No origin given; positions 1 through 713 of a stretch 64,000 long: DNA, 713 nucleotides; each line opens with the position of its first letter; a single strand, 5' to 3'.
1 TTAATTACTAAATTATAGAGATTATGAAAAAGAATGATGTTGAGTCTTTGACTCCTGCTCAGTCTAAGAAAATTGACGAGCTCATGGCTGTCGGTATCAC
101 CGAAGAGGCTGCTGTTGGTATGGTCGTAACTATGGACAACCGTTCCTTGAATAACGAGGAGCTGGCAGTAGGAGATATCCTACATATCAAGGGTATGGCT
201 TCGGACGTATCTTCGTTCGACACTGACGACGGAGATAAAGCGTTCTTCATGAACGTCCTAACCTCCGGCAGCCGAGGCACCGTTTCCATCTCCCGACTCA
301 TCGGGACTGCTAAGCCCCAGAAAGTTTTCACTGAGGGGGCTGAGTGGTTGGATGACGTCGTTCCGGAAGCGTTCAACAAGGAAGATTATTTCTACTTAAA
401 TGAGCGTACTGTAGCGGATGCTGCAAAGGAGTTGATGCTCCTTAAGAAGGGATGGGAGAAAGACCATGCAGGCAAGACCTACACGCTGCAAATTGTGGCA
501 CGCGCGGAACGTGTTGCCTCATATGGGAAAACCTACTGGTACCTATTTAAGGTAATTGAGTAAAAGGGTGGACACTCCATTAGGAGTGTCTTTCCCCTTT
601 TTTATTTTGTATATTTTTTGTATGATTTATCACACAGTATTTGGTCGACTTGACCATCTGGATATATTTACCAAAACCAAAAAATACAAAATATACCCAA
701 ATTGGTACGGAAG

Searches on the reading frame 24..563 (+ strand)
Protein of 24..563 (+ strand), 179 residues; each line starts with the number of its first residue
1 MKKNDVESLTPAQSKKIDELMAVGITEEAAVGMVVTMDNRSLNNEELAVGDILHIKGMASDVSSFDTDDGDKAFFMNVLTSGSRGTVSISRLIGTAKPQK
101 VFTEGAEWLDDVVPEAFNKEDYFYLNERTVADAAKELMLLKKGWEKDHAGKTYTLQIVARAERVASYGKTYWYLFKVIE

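Call 48: find_related_loci(query=window:24-563:+, collection=viral_contigs, flank=10000)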
Query window:24-563:+ (179 aa) in viral_contigs; peptide patterns used: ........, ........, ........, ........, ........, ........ (x = any residue, [..] = any of these).
15 stretches matched a pattern, but none encodes a relative of the query by tblastn (E <= 1e-3).

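Call 50: find_encoding_contigs(protein=window:24-563:+, flank=10000, max_places=3)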
Protein window:24-563:+ (179 aa): 8 contigs read that carry it; 3 places shown.
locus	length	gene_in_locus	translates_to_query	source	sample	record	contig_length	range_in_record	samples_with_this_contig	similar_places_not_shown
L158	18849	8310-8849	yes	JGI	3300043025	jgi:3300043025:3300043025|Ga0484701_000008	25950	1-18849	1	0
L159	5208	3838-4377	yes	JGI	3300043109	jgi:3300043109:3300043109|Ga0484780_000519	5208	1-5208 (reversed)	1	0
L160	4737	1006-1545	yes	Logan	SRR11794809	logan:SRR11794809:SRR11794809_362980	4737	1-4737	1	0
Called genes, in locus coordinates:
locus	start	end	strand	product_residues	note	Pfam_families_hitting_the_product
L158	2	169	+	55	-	?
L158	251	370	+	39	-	-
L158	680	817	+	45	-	PF01476:LysM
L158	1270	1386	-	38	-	-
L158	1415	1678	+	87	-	-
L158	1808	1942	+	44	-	-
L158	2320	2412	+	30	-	-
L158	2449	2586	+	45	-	-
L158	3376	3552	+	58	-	-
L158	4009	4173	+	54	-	-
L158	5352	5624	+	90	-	PF08291:Peptidase_M15_3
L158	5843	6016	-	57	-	-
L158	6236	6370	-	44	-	-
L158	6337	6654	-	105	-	-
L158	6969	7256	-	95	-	-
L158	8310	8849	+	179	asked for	-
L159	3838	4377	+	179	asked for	-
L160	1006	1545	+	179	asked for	-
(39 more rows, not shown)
